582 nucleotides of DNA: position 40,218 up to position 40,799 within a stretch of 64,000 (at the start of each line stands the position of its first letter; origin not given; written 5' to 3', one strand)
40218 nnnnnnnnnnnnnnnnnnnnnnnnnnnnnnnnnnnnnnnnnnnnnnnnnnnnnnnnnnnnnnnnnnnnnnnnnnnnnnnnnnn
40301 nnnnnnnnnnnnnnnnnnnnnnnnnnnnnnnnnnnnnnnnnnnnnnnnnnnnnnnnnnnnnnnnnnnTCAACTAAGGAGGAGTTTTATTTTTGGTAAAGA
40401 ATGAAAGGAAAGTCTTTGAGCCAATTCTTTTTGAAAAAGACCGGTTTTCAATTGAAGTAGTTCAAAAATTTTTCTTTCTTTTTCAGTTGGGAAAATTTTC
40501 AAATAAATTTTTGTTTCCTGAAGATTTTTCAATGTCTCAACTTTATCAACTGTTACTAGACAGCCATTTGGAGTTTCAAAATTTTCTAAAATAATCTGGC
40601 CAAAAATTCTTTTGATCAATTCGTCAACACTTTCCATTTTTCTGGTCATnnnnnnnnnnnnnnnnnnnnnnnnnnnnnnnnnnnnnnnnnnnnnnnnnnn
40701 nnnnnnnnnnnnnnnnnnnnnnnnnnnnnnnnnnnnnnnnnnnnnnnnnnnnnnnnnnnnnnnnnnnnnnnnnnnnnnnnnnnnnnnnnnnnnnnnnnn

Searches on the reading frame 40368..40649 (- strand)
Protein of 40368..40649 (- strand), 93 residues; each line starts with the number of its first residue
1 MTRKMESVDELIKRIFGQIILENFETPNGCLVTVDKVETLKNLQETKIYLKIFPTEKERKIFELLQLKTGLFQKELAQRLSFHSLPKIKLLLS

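Call 52: search_protein_families(library=pfam, proteins=[window:40368-40649:-], max_evalue=0.001)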
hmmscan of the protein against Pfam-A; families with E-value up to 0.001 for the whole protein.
window:40368-40649:- (93 aa): 1 family
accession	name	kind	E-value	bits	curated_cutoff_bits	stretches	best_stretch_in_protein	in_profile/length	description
PF02033.23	RBFA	-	1.4e-12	48.3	34.7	1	5-89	2-88/105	Ribosome-binding factor A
